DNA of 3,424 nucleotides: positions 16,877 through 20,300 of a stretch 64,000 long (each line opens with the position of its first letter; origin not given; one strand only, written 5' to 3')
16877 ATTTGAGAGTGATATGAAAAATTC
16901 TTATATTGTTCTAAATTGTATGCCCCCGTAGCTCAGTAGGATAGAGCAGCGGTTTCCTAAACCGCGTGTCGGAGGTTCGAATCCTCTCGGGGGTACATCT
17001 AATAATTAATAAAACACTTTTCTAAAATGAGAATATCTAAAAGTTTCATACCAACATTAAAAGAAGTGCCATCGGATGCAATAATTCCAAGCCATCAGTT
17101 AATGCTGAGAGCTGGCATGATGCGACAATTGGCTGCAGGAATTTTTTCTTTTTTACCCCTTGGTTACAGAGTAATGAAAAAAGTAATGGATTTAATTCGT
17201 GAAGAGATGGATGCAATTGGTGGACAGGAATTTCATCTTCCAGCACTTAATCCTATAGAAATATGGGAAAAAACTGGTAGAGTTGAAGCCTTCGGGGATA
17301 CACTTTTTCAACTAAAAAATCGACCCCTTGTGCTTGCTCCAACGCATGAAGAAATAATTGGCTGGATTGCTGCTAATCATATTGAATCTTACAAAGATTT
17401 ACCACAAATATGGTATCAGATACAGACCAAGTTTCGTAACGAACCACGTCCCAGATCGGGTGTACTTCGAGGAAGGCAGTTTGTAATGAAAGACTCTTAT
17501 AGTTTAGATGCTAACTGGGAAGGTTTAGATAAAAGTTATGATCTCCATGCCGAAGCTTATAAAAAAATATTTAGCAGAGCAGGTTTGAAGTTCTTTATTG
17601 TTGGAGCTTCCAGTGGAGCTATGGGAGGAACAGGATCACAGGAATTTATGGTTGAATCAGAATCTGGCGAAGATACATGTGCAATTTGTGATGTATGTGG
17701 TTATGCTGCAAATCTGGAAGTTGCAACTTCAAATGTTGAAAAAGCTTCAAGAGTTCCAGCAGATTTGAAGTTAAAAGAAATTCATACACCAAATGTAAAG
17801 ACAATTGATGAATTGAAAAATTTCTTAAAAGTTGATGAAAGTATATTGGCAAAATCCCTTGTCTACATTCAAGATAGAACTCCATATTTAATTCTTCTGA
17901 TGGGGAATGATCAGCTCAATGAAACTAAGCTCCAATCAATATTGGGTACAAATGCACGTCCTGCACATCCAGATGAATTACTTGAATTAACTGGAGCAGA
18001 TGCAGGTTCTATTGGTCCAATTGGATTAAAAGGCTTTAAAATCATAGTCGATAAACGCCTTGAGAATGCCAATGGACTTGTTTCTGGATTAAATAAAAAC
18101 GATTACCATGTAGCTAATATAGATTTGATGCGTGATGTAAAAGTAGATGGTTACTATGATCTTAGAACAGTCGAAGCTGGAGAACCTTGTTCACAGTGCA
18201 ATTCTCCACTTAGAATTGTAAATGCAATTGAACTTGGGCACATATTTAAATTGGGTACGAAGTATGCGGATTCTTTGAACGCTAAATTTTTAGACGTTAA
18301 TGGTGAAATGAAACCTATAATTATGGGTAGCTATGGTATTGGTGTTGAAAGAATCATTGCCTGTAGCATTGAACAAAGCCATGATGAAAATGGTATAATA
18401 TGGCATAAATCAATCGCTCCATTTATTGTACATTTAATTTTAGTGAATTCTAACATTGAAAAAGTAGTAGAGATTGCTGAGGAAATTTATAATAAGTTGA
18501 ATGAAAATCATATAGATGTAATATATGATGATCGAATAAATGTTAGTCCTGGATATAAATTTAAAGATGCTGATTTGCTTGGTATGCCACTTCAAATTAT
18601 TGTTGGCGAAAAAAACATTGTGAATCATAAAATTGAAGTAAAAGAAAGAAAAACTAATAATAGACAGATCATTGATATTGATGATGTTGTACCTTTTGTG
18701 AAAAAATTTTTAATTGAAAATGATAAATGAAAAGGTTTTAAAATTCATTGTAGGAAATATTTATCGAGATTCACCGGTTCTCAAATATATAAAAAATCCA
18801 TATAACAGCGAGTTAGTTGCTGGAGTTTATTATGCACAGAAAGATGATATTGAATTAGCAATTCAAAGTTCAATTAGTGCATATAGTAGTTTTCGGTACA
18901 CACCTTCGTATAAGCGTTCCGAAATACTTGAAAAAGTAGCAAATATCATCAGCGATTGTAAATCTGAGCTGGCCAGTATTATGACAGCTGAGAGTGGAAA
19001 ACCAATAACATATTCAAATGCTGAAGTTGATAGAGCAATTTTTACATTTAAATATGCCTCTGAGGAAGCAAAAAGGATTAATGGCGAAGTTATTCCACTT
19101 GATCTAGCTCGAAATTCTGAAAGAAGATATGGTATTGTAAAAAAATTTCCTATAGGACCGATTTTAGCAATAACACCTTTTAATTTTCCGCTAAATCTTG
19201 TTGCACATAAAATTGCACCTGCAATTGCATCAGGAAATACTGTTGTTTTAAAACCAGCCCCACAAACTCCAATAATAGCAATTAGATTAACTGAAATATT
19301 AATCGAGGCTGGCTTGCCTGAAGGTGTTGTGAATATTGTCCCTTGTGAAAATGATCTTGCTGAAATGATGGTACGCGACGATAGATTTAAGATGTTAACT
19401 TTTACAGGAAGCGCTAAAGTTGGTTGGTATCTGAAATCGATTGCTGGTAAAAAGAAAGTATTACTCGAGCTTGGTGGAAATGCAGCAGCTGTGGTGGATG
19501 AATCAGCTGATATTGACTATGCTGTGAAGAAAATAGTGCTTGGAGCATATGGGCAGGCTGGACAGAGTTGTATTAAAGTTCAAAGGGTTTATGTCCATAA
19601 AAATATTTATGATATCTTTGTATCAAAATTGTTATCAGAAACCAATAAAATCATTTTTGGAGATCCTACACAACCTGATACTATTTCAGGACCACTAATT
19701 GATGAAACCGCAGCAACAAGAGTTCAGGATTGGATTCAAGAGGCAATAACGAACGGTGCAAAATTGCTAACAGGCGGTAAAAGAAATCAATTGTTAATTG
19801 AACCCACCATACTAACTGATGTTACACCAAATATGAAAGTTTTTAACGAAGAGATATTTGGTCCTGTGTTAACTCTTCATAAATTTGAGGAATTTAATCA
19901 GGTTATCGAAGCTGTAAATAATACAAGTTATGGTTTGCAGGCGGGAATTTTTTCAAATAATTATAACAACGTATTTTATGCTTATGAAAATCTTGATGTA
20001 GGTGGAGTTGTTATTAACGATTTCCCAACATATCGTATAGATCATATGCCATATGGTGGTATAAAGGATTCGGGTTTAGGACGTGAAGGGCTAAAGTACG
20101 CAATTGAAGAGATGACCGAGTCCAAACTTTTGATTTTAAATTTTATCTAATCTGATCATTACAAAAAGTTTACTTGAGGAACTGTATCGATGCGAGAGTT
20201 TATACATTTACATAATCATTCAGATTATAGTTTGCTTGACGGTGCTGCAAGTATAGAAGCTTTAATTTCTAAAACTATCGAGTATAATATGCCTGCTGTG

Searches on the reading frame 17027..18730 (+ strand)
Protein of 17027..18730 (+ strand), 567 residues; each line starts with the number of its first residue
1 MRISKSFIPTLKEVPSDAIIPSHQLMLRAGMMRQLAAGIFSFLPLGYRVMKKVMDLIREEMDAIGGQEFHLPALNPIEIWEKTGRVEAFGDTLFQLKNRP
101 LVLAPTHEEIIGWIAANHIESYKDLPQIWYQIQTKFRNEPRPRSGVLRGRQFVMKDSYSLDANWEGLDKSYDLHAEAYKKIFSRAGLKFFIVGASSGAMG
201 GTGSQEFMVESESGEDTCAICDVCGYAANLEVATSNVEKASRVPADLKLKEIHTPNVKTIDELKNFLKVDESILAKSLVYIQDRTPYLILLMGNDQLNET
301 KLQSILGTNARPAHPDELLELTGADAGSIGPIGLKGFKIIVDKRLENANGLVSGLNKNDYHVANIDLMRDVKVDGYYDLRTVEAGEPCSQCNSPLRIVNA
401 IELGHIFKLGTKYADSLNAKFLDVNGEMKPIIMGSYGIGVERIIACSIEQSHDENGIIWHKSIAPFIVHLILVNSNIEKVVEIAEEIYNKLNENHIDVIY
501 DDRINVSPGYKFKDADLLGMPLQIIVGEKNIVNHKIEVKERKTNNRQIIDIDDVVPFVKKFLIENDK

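Call 53: search_protein_families(library=pfam, proteins=[window:17027-18730:+], max_evalue=0.00001)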
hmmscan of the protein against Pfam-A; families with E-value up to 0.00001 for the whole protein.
window:17027-18730:+ (567 aa): 3 families
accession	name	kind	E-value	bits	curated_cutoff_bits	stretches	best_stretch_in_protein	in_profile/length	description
PF00587.30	tRNA-synt_2b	-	8.9e-27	94.7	29.3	1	98-450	8-178/179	tRNA synthetase class II core domain (G, H, P, S and T)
PF04073.20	tRNA_edit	-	2.7e-24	86.1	25.5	1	254-364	1-115/123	Aminoacyl-tRNA editing domain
PF03129.25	HGTP_anticodon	-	2.5e-19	69.7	21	1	469-560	3-93/94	Anticodon binding domain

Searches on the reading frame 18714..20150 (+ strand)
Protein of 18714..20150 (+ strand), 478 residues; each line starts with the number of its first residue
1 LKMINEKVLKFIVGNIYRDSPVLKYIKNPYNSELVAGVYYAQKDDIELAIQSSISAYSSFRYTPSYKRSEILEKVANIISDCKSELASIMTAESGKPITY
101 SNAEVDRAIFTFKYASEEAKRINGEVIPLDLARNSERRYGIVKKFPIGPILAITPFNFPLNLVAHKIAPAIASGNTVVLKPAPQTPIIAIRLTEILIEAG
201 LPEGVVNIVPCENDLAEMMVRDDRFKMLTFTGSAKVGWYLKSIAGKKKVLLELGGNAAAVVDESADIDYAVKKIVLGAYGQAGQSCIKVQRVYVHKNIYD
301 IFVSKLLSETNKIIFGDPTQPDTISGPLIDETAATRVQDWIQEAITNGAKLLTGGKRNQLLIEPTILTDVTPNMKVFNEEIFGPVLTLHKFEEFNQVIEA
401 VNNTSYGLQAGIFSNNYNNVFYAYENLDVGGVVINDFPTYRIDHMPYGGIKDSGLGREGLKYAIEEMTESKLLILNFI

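Call 53: search_protein_families(library=pfam, proteins=[window:18714-20150:+], max_evalue=0.00001)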
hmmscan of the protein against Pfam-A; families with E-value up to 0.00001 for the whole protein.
window:18714-20150:+ (478 aa): 1 family
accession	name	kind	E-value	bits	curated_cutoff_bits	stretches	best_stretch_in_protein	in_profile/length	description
PF00171.27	Aldedh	-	5e-151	503.8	23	1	27-471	12-459/461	Aldehyde dehydrogenase family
